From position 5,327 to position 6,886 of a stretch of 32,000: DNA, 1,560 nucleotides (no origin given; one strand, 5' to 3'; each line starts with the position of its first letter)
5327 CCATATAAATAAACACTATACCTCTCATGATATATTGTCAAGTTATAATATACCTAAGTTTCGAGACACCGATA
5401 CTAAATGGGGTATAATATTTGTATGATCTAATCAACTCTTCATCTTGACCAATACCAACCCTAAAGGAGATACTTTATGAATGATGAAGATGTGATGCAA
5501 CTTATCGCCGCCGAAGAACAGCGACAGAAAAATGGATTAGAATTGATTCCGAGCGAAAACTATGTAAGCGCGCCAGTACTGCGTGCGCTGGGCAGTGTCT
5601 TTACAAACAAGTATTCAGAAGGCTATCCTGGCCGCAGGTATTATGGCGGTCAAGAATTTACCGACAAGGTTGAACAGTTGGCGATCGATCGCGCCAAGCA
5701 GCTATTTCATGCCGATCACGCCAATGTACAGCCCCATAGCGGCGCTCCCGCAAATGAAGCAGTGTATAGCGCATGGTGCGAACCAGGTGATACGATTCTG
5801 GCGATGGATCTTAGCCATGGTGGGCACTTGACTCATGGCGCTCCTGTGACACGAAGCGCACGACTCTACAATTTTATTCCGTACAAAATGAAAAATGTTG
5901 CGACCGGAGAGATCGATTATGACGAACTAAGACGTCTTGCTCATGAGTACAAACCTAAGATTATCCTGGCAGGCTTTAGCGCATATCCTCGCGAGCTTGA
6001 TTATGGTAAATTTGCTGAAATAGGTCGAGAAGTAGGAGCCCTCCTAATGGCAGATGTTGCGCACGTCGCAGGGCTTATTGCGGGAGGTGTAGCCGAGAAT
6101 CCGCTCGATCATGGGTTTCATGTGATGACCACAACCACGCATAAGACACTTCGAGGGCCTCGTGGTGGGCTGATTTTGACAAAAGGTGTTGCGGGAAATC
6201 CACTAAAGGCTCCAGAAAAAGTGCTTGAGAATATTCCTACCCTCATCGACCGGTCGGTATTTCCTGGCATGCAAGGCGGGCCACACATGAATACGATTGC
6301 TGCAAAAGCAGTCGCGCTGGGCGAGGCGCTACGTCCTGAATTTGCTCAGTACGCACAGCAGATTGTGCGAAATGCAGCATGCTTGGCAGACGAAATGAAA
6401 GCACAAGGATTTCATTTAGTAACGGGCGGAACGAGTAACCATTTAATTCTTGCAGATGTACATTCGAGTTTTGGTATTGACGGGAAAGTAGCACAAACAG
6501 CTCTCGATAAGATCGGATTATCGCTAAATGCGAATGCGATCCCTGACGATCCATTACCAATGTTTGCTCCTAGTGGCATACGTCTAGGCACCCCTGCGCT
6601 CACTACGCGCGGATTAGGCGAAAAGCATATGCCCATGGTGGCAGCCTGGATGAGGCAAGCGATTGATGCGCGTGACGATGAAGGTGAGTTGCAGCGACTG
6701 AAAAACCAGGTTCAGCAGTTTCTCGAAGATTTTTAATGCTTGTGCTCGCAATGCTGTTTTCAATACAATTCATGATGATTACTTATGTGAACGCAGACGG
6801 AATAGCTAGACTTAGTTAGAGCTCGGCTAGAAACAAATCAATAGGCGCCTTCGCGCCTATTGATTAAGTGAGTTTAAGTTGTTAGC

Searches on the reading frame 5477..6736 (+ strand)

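Call 56: search_protein_families(library=pfam, proteins=[window:5477-6736:+], max_evalue=0.001)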
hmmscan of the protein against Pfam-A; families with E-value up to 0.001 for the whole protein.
window:5477-6736:+ (419 aa): 2 families
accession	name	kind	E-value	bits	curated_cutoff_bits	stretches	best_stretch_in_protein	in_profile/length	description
PF00464.25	SHMT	-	4.8e-152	506.6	27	1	2-392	4-399/399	Serine hydroxymethyltransferase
PF00155.27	Aminotran_1_2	-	2.5e-05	24.1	19.7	1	56-316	38-299/361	Aminotransferase class I and II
